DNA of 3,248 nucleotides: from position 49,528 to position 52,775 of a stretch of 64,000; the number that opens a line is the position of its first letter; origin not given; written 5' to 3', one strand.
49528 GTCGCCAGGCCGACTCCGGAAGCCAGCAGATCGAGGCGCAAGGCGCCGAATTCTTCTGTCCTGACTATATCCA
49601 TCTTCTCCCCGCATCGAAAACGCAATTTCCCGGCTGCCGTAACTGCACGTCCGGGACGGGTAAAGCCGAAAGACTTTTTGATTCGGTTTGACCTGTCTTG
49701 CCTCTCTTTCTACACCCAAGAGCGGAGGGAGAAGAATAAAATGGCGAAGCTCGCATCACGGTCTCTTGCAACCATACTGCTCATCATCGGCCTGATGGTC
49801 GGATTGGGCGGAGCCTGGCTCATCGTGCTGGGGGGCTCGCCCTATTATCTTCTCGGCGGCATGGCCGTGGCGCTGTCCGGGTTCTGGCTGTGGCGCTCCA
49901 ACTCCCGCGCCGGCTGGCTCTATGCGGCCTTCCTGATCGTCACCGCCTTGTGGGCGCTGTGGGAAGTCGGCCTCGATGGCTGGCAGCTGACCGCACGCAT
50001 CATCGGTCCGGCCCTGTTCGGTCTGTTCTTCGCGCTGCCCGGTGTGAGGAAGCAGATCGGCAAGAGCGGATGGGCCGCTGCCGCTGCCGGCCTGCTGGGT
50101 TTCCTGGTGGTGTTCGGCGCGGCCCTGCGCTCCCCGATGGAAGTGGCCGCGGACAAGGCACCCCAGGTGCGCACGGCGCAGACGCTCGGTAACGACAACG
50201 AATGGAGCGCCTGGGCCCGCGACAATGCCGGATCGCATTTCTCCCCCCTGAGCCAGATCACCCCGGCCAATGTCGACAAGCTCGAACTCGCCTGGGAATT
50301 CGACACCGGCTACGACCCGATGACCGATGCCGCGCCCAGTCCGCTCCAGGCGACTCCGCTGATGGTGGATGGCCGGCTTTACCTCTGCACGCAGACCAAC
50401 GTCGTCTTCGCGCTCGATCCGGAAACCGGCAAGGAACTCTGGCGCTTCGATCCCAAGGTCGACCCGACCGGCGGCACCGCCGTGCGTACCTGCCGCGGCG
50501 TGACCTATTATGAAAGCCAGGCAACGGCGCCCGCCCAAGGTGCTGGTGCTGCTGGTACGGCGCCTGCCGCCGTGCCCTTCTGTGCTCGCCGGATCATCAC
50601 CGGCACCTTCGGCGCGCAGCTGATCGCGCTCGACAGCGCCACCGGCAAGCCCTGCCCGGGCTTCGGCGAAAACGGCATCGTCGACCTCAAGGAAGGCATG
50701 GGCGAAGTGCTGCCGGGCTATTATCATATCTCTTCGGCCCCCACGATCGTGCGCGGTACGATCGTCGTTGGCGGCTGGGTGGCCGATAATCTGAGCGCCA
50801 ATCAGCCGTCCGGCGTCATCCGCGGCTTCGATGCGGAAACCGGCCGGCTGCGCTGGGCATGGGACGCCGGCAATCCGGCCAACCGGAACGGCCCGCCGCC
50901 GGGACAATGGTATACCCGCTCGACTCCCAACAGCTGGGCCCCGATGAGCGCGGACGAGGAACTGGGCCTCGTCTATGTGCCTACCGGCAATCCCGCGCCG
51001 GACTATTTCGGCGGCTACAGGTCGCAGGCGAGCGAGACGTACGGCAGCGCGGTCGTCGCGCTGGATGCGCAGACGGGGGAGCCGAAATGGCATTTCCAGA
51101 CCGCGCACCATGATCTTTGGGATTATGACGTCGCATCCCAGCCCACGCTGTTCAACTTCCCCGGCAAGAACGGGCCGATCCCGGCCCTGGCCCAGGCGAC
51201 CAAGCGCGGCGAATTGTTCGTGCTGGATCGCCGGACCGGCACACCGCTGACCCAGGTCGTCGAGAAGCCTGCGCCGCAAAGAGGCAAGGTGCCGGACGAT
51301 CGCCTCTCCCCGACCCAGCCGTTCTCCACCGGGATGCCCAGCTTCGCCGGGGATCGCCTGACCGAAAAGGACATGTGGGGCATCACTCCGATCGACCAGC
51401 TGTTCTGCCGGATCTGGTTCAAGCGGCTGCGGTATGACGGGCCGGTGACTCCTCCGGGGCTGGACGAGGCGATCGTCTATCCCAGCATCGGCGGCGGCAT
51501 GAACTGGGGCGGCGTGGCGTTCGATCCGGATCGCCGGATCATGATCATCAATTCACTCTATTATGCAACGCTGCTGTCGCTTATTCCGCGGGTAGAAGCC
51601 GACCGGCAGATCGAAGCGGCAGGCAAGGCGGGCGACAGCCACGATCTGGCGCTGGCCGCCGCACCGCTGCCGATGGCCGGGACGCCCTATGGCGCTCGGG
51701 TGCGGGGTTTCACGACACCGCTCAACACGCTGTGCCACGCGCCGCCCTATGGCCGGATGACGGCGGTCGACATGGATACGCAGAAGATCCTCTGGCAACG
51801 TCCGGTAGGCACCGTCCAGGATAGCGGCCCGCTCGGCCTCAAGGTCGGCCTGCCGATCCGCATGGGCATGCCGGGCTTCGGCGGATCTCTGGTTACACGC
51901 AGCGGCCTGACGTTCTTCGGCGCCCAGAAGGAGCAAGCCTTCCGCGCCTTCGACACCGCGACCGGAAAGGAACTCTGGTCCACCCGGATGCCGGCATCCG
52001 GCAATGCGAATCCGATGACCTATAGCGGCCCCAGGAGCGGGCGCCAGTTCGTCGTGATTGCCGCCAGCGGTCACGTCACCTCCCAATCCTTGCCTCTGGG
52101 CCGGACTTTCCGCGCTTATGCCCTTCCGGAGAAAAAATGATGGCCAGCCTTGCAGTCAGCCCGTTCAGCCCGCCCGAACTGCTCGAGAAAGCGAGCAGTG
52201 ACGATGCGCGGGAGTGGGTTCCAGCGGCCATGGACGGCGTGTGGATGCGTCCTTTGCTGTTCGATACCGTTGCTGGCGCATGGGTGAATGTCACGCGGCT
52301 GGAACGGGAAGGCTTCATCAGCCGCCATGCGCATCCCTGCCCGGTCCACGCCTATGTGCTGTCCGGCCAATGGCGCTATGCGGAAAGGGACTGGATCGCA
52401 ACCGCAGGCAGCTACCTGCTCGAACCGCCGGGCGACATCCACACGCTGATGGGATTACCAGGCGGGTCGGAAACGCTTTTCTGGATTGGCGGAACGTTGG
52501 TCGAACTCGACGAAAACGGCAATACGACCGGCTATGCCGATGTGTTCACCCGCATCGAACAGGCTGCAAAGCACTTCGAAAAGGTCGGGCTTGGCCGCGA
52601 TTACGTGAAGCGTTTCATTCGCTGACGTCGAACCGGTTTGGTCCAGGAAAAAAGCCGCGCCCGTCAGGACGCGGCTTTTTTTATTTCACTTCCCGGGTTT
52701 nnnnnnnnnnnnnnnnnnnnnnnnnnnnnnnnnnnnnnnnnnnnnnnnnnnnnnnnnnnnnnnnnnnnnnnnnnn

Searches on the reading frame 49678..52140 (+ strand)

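Call 17: search_protein_families(library=pfam, proteins=[window:49678-52140:+], max_evalue=0.00001)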
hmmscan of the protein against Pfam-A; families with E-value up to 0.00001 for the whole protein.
window:49678-52140:+ (820 aa): 2 families
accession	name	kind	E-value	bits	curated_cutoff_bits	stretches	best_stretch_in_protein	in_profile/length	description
PF01011.28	PQQ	-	9.1e-234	778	26.7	1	176-792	1-595/595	Glucose/ethanol/alcohol dehydrogenase, beta-propeller domain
PF13360.13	PQQ_2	-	4.6e-19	69.4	27.6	0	208-288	50-127/233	Outer membrane protein assembly factor BamB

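Call 67: search_protein_families(library=ncbifam, proteins=[window:49678-52140:+], max_evalue=1e-20)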
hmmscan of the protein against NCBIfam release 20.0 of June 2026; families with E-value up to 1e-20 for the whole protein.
window:49678-52140:+ (820 aa): 3 families
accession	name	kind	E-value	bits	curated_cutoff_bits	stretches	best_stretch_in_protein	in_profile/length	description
TIGR03074.1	PQQ_membr_DH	subfamily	1e-279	929.7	832.65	1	30-817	3-783/783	membrane-bound PQQ-dependent dehydrogenase, glucose/quinate/shikimate family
TIGR04528.1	acido_non_PQQ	subfamily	6.8e-62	209.8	650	1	344-524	133-310/493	acido-empty-quinoprotein group A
TIGR03075.1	PQQ_enz_alc_DH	subfamily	6.2e-60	203.3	480.05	1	168-522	13-337/530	PQQ-dependent dehydrogenase, methanol/ethanol family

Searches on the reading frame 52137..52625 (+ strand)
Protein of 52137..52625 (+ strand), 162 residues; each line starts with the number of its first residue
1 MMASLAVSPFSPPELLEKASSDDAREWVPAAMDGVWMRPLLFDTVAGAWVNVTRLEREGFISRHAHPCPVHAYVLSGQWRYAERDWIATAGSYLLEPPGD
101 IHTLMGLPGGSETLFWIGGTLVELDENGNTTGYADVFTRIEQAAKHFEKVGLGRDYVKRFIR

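Call 17: search_protein_families(library=pfam, proteins=[window:52137-52625:+], max_evalue=0.00001)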
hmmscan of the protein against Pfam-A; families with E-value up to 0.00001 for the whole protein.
window:52137-52625:+ (162 aa): 1 family
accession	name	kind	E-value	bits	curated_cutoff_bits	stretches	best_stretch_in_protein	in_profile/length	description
PF12973.13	Cupin_7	-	2.3e-18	66.4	27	1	23-116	9-99/105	ChrR Cupin-like domain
